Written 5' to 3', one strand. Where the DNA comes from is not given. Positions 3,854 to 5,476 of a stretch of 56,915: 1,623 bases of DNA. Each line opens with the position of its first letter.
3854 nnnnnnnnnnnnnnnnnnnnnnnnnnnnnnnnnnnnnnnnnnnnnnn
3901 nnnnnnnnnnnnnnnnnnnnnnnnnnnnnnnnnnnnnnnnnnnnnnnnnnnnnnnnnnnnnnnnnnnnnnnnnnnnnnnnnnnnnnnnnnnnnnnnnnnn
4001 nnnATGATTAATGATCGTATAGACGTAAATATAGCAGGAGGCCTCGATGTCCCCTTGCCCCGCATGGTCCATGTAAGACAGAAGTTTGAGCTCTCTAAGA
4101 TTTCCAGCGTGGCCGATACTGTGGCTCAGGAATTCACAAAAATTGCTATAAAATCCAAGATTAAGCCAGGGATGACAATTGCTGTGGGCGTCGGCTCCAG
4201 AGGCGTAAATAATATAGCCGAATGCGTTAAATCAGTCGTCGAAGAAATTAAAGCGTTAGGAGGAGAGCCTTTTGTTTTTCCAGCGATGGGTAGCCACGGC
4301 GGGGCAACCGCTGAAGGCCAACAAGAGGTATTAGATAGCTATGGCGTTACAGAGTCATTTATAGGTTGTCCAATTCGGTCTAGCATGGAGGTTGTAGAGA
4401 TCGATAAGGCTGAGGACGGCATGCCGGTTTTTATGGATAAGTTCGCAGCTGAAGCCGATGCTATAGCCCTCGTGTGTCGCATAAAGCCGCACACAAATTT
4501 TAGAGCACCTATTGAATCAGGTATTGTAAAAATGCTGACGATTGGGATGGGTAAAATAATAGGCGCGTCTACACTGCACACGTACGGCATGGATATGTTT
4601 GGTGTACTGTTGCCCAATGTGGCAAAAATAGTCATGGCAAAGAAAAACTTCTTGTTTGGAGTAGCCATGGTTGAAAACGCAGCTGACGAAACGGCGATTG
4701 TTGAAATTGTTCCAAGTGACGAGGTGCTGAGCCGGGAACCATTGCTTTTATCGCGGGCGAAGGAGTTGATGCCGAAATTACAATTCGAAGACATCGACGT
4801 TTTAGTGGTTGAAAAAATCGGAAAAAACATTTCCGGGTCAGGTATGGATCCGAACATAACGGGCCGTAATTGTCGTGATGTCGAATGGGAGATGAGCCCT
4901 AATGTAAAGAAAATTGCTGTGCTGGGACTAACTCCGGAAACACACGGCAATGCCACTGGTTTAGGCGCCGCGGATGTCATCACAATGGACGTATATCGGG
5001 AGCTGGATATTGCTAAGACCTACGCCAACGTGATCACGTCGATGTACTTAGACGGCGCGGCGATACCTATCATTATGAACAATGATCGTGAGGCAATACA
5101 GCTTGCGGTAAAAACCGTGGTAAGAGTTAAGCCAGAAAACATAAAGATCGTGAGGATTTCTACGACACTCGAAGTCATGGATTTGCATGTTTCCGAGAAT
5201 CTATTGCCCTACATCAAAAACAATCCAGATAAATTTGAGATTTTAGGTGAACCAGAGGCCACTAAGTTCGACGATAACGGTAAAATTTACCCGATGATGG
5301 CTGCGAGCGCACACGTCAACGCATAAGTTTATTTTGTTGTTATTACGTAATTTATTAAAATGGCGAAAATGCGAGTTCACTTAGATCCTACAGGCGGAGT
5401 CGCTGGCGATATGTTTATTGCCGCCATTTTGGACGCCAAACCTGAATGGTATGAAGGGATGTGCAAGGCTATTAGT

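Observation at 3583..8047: Complete nickel-pincer (NPN) cofactor module plus a divergent LarA-like enzyme of unknown substrate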

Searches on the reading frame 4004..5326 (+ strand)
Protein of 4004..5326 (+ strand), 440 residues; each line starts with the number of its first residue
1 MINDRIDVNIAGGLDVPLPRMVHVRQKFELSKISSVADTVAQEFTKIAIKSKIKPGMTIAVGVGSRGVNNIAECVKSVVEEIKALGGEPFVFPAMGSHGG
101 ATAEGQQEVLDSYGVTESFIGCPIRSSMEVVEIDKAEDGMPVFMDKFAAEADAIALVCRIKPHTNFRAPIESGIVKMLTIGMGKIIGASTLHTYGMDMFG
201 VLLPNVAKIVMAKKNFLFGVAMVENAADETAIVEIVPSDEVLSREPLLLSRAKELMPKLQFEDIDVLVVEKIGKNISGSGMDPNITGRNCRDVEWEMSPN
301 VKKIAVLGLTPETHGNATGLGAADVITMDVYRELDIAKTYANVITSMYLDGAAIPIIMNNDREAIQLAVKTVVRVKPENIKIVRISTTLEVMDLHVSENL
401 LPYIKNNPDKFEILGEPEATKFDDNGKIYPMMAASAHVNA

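Call 3: search_protein_families(library=pfam, proteins=[window:4004-5326:+])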
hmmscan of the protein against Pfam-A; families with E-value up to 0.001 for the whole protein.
window:4004-5326:+ (440 aa): 1 family
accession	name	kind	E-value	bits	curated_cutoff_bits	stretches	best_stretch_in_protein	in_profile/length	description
PF09861.14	Lar_N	-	8.2e-05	22.3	23.3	1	45-164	43-167/204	Lactate racemase N-terminal domain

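Call 4: search_protein_families(library=ncbifam, proteins=[window:4004-5326:+])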
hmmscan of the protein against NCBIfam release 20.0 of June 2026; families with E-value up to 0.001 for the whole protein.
window:4004-5326:+ (440 aa): 2 families
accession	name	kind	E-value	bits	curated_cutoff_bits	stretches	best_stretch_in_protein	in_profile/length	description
NF052515.1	NPN_iso_grp_22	equivalog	1.2e-159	531.5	400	1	18-406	1-391/392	nickel pincer cofactor-dependent isomerase, group 22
NF052593.1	NPN_racem_MAR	equivalog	0.00088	18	500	0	74-164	77-170/415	nickel-dependent malate racemase, LarAH6 family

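Call 8: find_homologous_proteins(query=window:4004-5326:+)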
Query window:4004-5326:+ (440 aa): 7950 proteins with E <= 0.001 among 8000 candidates; the best 120 are listed.
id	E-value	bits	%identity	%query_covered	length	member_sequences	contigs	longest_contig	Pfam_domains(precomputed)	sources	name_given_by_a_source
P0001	6.2e-276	933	97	99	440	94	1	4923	PF09861.15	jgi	-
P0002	1.9e-250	849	86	100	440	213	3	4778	PF09861.15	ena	-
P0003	1.2e-246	837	86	100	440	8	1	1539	PF09861.15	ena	-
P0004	5.0e-235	798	81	100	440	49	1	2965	PF09861.15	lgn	-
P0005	6.8e-234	795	80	100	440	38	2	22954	PF09861.15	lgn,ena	-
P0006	2.2e-230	783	79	100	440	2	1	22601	PF09861.15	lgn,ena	-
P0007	4.9e-228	775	78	98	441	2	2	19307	PF09861.15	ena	-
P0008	6.7e-228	775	80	98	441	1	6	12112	-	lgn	-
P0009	2.0e-226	770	77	98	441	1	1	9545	-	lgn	-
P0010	2.3e-226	770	77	98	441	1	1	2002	PF09861.15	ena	-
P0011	3.6e-226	769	79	98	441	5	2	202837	-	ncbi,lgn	-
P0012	6.4e-226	768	77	98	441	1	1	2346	PF09861.15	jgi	-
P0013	6.5e-226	768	77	98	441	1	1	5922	PF09861.15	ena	-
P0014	1.9e-225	767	78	98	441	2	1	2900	-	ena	-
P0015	2.2e-225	767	78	98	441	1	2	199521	-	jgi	jgi:hypothetical protein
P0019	4.3e-224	762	76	100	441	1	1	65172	PF09861.15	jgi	jgi:hypothetical protein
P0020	1.0e-223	761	76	98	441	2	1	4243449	PF09861.15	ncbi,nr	ncbi:MAG: DUF2088 domain-containing protein [Betaproteobacteria bacterium]|nr:MAG: DUF2088 domain-co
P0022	1.7e-221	754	76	98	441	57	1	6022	PF09861.15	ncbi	-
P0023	3.5e-221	753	75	98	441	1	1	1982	PF04015.18,PF09861.15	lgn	-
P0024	5.5e-220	749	76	98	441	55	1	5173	PF09861.15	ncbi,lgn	-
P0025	4.3e-219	746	74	98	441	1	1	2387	PF04015.18,PF09861.15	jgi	jgi:hypothetical protein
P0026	5.7e-219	745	74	98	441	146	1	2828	PF04015.18,PF09861.15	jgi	-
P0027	7.2e-219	745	73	98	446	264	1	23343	PF09861.15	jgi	-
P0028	4.8e-218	742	73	99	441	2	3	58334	PF09861.15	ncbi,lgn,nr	ncbi:MAG TPA: lactate racemase domain-containing protein [Burkholderiales bacterium]|nr:lactate race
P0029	5.9e-218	742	73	98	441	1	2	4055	PF04015.18,PF09861.15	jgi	jgi:hypothetical protein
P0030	1.8e-217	741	75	98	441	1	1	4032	PF09861.15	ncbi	-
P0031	5.1e-217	739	74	100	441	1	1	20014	PF04015.18,PF09861.15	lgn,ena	-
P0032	1.0e-216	738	73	98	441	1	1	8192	PF09861.15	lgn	-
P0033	3.0e-216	736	73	100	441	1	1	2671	PF04015.18,PF09861.15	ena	-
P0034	3.4e-216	736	74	98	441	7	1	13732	PF04015.18,PF09861.15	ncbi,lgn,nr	ncbi:MAG TPA: lactate racemase domain-containing protein [Burkholderiales bacterium]|nr:lactate race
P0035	7.4e-216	735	74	98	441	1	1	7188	PF09861.15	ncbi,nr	ncbi:MAG: DUF2088 domain-containing protein [Burkholderiales bacterium]|nr:DUF2088 domain-containing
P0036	1.0e-215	735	73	100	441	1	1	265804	PF04015.18,PF09861.15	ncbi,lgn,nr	ncbi:MAG: DUF2088 domain-containing protein [Betaproteobacteria bacterium]|nr:DUF2088 domain-contain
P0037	1.5e-215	734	73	98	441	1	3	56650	PF04015.18,PF09861.15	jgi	jgi:hypothetical protein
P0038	3.2e-215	733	74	98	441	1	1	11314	PF04015.18,PF09861.15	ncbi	-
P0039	4.7e-215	733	71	99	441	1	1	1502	PF04015.18,PF09861.15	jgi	jgi:hypothetical protein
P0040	5.6e-215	732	73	98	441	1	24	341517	PF04015.18,PF09861.15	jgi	jgi:hypothetical protein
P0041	1.1e-214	731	72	100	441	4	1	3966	PF04015.18,PF09861.15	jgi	jgi:Lactate racemase N-terminal domain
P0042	1.2e-214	731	73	100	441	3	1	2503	PF04015.18,PF09861.15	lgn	-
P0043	2.1e-214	730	72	99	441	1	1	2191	PF04015.18,PF09861.15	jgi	-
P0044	2.1e-214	730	72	98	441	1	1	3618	PF04015.18,PF09861.15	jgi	jgi:hypothetical protein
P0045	2.5e-214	730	71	100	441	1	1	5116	PF09861.15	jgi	jgi:hypothetical protein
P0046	2.9e-214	730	71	99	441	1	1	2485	PF04015.18,PF09861.15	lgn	-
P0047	3.7e-214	730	72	98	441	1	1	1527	PF04015.18,PF09861.15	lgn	-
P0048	4.1e-214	729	73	98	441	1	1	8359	PF04015.18,PF09861.15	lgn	-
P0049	4.9e-214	729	71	98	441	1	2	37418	PF04015.18,PF09861.15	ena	-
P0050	5.4e-214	729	73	99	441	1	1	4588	PF04015.18,PF09861.15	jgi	jgi:hypothetical protein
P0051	6.5e-214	729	71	99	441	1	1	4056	PF04015.18,PF09861.15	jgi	jgi:hypothetical protein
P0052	7.0e-214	729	72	98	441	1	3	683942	PF04015.18,PF09861.15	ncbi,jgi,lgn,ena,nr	ncbi:MAG: DUF2088 domain-containing protein [Betaproteobacteria bacterium]|nr:DUF2088 domain-contain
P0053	8.3e-214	728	72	99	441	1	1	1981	PF04015.18,PF09861.15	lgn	-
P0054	1.3e-213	728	71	98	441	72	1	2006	PF09861.15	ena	-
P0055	1.4e-213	728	72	98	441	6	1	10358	PF04015.18,PF09861.15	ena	-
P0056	1.6e-213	728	73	100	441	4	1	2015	PF09861.15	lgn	-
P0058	4.6e-213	726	72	98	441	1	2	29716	PF09861.15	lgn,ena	-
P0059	6.8e-213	725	71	98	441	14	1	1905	PF04015.18,PF09861.15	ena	-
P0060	6.9e-213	725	73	98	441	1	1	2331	PF04015.18,PF09861.15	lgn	-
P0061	1.4e-212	724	72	98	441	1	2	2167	PF09861.15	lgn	-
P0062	1.5e-212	724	70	100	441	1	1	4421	PF04015.18,PF09861.15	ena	-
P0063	1.9e-212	724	72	98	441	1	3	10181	PF09861.15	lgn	-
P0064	2.0e-212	724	72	98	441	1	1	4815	PF04015.18,PF09861.15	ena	-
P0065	3.0e-212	723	72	99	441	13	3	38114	PF04015.18,PF09861.15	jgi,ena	jgi:hypothetical protein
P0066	4.9e-212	723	72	98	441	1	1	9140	PF09861.15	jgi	jgi:hypothetical protein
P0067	5.6e-212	722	72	98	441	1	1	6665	PF09861.15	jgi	jgi:hypothetical protein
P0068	5.9e-212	722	72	98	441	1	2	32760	PF09861.15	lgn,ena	-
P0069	9.1e-212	722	72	98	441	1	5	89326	PF09861.15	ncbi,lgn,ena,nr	ncbi:MAG: nickel-dependent lactate racemase [Burkholderiales bacterium]|nr:nickel-dependent lactate 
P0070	1.1e-211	721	72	98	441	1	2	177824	PF09861.15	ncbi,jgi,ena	-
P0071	1.2e-211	721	72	98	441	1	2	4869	PF09861.15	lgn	-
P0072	3.6e-211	720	72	98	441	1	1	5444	PF09861.15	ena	-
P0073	6.4e-211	719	72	98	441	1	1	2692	PF09861.15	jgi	-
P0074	1.2e-210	718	71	98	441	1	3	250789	PF09861.15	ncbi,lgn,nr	ncbi:MAG: nickel-dependent lactate racemase [Burkholderiales bacterium]|nr:nickel-dependent lactate 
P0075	3.0e-210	717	71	98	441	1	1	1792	PF09861.15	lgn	-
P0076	3.4e-210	717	72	98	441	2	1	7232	PF09861.15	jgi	-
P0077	3.5e-210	717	71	98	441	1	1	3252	PF04015.18,PF09861.15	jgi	jgi:hypothetical protein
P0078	3.8e-210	716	71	98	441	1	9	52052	PF09861.15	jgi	jgi:hypothetical protein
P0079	4.6e-210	716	71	98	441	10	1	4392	PF04015.18,PF09861.15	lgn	-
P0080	6.1e-210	716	71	98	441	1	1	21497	PF04015.18,PF09861.15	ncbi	ncbi:MAG: lactate racemase domain-containing protein [Burkholderiales bacterium]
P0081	8.1e-210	715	71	98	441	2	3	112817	PF09861.15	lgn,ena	-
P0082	1.7e-209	714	72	98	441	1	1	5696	PF04015.18,PF09861.15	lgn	-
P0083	2.7e-209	714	72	98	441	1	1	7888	PF09861.15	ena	-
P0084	3.7e-209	713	72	98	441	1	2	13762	PF04015.18,PF09861.15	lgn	-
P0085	4.4e-209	713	78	92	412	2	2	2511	PF09861.15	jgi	jgi:hypothetical protein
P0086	4.6e-209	713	71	98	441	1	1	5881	PF04015.18,PF09861.15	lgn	-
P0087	5.4e-209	713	72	98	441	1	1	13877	PF04015.18,PF09861.15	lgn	-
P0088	7.4e-209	712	72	98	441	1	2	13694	PF09861.15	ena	-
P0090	9.3e-209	712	70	98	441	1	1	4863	PF04015.18,PF09861.15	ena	-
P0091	9.6e-209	712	71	98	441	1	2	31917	PF09861.15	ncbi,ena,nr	ncbi:MAG: DUF2088 domain-containing protein [Betaproteobacteria bacterium]|nr:DUF2088 domain-contain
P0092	1.0e-208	712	72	98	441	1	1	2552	PF09861.15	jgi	jgi:hypothetical protein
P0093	1.0e-208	712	72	98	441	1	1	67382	PF09861.15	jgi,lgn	-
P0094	2.5e-208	710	70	98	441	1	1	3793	PF04015.18,PF09861.15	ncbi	-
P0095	2.6e-208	710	72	98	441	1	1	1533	PF09861.15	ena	-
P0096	3.6e-208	710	72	98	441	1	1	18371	PF09861.15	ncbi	-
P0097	3.8e-208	710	71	98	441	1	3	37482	PF04015.18,PF09861.15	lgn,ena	-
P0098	6.6e-208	709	70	98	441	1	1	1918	PF04015.18,PF09861.15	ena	-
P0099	5.2e-207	706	71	98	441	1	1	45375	PF04015.18,PF09861.15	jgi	-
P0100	9.2e-207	705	69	100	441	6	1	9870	PF04015.18,PF09861.15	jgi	-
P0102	3.6e-206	703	69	98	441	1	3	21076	PF09861.15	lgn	-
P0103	6.6e-206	702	71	98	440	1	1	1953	PF09861.15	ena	-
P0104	6.9e-206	702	70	98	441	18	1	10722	PF09861.15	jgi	jgi:hypothetical protein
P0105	7.0e-206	702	70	99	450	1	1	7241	PF09861.15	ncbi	-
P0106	9.3e-206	702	69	98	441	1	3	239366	PF09861.15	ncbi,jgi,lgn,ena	ncbi:MAG: lactate racemase domain-containing protein [Betaproteobacteria bacterium]|jgi:hypothetical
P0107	1.3e-205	702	69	100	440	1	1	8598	PF09861.15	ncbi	-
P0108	5.5e-205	699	69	100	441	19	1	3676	PF09861.15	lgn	-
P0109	2.4e-204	697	69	99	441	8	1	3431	PF04015.18,PF09861.15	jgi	jgi:hypothetical protein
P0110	4.4e-204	696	70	98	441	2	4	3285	PF09861.15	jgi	jgi:hypothetical protein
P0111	4.6e-204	696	70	98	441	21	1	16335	PF09861.15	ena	-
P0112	1.0e-203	695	70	97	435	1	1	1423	PF04015.18,PF09861.15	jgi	jgi:hypothetical protein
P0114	5.6e-203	693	71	98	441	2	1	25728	PF04015.18,PF09861.15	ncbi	ncbi:MAG: lactate racemase domain-containing protein [Pseudomonadota bacterium]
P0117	2.3e-202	691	69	98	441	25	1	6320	PF04015.18,PF09861.15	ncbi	-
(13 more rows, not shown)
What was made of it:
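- On LarA superfamily (NPN-dependent racemases/epimerases): This is a marginal miss, and many homologues carry the precomputed PF09861 hit (call 8).
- Several database sources label homologues 'nickel-dependent lactate racemase' (call 8).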

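Call 19: search_solved_structures(query=window:4004-5326:+, max_evalue=10, show_alignments=3)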
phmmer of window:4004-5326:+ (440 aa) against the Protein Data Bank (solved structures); distinct sequences matched with E-value up to 10: 4.
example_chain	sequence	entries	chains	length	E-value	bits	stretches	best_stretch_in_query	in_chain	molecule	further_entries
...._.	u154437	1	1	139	0.42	13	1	360-408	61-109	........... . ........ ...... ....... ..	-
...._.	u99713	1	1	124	1.6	11.1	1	360-407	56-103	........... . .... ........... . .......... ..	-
7blz_D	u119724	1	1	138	1.9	10.9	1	360-407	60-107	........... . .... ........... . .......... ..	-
5zgb_D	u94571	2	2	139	1.9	10.8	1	360-407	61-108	PsaD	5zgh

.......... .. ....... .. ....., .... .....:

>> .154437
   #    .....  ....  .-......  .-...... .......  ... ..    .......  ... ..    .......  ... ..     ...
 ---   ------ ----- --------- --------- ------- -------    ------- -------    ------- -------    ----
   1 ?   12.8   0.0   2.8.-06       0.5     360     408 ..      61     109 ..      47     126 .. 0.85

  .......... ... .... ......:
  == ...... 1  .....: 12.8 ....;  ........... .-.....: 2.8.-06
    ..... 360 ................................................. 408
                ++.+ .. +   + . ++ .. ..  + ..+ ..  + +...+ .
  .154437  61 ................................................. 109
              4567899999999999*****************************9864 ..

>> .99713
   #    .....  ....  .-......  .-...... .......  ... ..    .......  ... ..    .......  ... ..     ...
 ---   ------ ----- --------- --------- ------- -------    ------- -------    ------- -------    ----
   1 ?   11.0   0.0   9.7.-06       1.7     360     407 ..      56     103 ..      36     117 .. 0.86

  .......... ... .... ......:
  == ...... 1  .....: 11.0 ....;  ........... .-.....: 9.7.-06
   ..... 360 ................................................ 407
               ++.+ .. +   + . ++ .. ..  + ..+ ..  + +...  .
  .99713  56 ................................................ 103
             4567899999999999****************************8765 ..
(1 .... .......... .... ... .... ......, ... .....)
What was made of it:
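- Closest known: Lactate racemase LarA of Lactiplantibacillus plantarum. Different: 12-14% identity, not detectable by phmmer (call 19).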

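Call 28: find_encoding_contigs(protein=P0011, flank=10000, max_places=3)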
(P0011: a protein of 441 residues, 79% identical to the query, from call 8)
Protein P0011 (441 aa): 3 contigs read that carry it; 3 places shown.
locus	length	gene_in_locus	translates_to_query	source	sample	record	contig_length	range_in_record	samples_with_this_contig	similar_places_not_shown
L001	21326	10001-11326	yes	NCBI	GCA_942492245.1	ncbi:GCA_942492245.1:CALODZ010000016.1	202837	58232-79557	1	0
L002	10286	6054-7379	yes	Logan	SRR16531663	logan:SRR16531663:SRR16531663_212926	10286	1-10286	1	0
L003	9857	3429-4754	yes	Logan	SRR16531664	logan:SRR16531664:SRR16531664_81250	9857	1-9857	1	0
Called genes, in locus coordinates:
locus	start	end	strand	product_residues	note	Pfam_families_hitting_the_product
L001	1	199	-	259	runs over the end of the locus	-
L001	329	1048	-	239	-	PF03737:RraA-like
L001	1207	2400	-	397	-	-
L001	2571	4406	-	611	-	PF03600:CitMHS, PF06808:DctM (weak), PF02080:TrkA_C, PF00939:Na_sulph_symp (weak), PF03600:CitMHS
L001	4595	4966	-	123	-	-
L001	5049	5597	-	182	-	PF07045:DUF1330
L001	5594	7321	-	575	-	PF00920:ILVD_EDD_N, PF24877:ILV_EDD_C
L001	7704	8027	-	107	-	-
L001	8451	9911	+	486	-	PF08323:Glyco_transf_5, PF00534:Glycos_transf_1, PF20706:GT4-conflict (weak), PF13692:Glyco_trans_1_4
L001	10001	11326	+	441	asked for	-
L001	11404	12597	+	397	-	PF01969:Ni_insertion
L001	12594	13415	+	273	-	-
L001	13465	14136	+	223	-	PF00731:AIRC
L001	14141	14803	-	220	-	PF07758:DUF1614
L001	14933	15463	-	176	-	-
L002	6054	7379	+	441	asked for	-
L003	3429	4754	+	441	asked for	-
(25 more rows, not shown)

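Call 29: find_encoding_contigs(protein=P0020, flank=10000, max_places=2)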
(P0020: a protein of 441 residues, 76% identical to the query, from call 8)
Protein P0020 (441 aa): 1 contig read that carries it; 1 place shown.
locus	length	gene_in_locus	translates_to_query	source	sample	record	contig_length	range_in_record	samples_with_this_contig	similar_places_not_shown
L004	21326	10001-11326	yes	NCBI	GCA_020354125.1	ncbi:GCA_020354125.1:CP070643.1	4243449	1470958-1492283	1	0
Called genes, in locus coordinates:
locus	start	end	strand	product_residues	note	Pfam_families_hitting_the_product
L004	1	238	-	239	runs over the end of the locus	PF03737:RraA-like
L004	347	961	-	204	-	PF01545:Cation_efflux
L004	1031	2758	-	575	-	PF00920:ILVD_EDD_N, PF24877:ILV_EDD_C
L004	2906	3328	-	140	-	PF00011:HSP20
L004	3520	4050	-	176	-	-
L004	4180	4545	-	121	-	PF02482:Ribosomal_S30AE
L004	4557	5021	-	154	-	PF00571:CBS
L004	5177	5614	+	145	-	PF01951:Archease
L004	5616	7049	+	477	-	PF01139:RtcB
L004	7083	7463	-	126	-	-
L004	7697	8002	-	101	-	-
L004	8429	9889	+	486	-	PF08323:Glyco_transf_5, PF00534:Glycos_transf_1, PF20706:GT4-conflict (weak), PF13692:Glyco_trans_1_4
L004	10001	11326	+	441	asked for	PF09861:Lar_N (faint)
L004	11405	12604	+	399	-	PF01969:Ni_insertion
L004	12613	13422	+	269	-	-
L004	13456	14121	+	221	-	PF00731:AIRC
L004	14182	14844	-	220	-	PF07758:DUF1614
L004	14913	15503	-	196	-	-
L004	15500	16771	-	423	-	PF12867:DinB_2, PF03781:FGE-sulfatase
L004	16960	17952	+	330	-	PF10017:Methyltransf_33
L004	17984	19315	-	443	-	PF00493:MCM (faint), PF01078:Mg_chelatase (faint), PF00004:AAA (weak), PF07728:AAA_5 (faint), PF13401:AAA_22 (faint), PF07724:AAA_2, PF00004:AAA (weak)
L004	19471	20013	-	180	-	PF00227:Proteasome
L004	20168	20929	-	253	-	PF00950:ABC-3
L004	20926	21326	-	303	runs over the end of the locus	PF01297:ZnuA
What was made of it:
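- In part of the clade the dehydratase lies several kb away behind unrelated genes (calls 28, 29).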

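Call 30: find_encoding_contigs(protein=P0052, flank=10000, max_places=2)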
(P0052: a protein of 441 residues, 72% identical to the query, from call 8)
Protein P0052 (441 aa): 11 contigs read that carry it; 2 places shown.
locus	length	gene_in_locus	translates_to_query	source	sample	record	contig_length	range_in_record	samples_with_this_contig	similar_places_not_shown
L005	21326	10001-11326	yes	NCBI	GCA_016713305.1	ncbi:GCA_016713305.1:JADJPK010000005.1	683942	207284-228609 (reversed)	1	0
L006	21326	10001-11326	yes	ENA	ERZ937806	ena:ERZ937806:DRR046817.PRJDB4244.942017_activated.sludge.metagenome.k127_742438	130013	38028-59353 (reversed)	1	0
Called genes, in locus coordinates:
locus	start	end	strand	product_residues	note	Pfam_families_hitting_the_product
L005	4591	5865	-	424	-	PF00483:NTP_transferase, PF12804:NTP_transf_3 (weak), PF24894:Hexapep_GlmU, PF25247:LbH_GLGC (faint)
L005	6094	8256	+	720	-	PF22019:GlgB_N, PF02922:CBM_48, PF00128:Alpha-amylase, PF02806:Alpha-amylase_C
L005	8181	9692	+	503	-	PF08323:Glyco_transf_5, PF13439:Glyco_transf_4 (weak), PF13579:Glyco_trans_4_4, PF20706:GT4-conflict (faint), PF00534:Glycos_transf_1, PF13692:Glyco_trans_1_4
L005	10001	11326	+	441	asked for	PF09861:Lar_N, PF04015:DUF362 (weak)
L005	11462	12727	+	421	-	PF01969:Ni_insertion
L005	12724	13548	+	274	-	-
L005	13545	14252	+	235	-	PF00731:AIRC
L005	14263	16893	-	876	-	PF08447:PAS_3, PF01590:GAF, PF13426:PAS_9 (weak), PF00990:GGDEF, PF00563:EAL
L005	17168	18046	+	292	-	PF12706:Lactamase_B_2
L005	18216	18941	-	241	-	PF00005:ABC_tran, PF13304:AAA_21 (faint), PF12399:BCA_ABC_TP_C (weak)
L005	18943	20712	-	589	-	PF02653:BPD_transp_2, PF00005:ABC_tran, PF13304:AAA_21 (faint), PF12399:BCA_ABC_TP_C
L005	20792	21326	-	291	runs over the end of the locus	PF02653:BPD_transp_2, PF01032:FecCD (weak)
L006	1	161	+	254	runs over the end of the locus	PF21926:FeeM (weak), PF13444:Acetyltransf_5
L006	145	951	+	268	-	PF01553:Acyltransferase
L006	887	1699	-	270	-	PF00149:Metallophos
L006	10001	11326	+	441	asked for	PF09861:Lar_N, PF04015:DUF362 (weak)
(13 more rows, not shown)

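Call 31: find_encoding_contigs(protein=P0005, flank=10000, max_places=2)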
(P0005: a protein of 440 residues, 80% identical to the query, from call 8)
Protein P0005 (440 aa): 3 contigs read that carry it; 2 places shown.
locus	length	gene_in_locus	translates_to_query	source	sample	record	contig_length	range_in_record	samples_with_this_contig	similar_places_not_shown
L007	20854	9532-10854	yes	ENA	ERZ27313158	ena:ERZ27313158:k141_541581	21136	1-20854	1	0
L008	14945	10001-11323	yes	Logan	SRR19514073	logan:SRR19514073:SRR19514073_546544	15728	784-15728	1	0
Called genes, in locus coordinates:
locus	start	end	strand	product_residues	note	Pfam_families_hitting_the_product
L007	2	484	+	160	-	?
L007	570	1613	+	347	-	PF01116:F_bP_aldolase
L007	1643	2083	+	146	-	PF06146:PsiE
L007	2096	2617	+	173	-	PF00731:AIRC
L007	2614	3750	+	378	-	PF22660:RS_preATP-grasp-like, PF02786:CPSase_L_D2 (weak), PF02222:ATP-grasp, PF17769:PurK_C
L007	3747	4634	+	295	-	PF01259:SAICAR_synt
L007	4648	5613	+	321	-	PF01300:Sua5_yciO_yrdC, PF03481:Sua5_C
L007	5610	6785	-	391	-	PF00266:Aminotran_5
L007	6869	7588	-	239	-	PF03737:RraA-like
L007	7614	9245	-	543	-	PF00920:ILVD_EDD_N, PF24877:ILV_EDD_C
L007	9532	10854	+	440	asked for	PF09861:Lar_N (weak)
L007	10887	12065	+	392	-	PF01969:Ni_insertion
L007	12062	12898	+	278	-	-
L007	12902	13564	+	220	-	PF00731:AIRC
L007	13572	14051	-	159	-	PF03928:HbpS-like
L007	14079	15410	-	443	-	PF00493:MCM (faint), PF01078:Mg_chelatase (faint), PF00004:AAA (weak), PF07728:AAA_5 (faint), PF13401:AAA_22 (faint), PF07724:AAA_2, PF00004:AAA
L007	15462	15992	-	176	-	PF00227:Proteasome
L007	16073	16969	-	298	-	PF02899:Phage_int_SAM_1, PF00589:Phage_integrase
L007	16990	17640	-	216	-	PF04340:DUF484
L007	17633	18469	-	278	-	PF01678:DAP_epimerase, PF02567:PhzC-PhzF, PF01678:DAP_epimerase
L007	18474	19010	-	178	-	PF00583:Acetyltransf_1, PF13420:Acetyltransf_4, PF13673:Acetyltransf_10, PF13508:Acetyltransf_7, PF08445:FR47 (weak)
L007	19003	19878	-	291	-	PF03279:Lip_A_acyltrans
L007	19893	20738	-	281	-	PF03279:Lip_A_acyltrans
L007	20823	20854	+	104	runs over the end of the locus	?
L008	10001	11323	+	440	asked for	PF09861:Lar_N (weak)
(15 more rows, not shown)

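Call 33: predict_structure(alignment_id=A1)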
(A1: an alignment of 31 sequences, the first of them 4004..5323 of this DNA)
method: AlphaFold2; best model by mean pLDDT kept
length: 440 residues; sequences in the alignment: 31
mean_pLDDT: 70.2   pTM: 0.74
mean pLDDT of the five models: 70.2, 65.6, 61.5, 58.8, 58.3
residues with pLDDT >= 90: 147; 70-90: 112; 50-70: 57; < 50: 124
segments of 3 or more residues with pLDDT < 50: 1-15, 164-171, 273-298, 308-373, 433-440
pLDDT, mean of each block of 10 residues (from residue 1): 27 52 88 95 96 97 79 97 98 75 83 94 93 89 94 94 46 83 79 63 87 97 85 96 88 78 72 41 31 46 54 29 33 34 25 33 41 60 74 86 94 87 55 39
secondary structure, 60 per line:
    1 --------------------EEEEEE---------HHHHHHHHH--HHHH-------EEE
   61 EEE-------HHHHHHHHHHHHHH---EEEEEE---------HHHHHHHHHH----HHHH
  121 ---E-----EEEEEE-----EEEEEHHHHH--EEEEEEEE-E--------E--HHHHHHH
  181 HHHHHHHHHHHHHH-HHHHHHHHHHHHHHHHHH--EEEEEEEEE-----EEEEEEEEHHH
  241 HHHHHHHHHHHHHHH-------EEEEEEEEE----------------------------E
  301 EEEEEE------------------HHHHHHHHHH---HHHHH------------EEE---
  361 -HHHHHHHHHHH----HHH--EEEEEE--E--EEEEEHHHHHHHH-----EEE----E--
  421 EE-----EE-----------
elements in order: E21-26 H36-44 H47-50 E58-63 H71-84 E88-93 H103-112 H117-120 E130-135 E141-145 H146-150 E153-160 H174-194 H196-213 E216-224 E230-237 H238-255 E263-271 E300-306 H325-334 H338-342 E355-357 H362-372 E382-387 E393-397 H398-405 E411-413
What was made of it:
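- Tried and rejected: It was built from 31 close homologues and was poor in the C-terminal domain (pLDDT 70, call 33).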
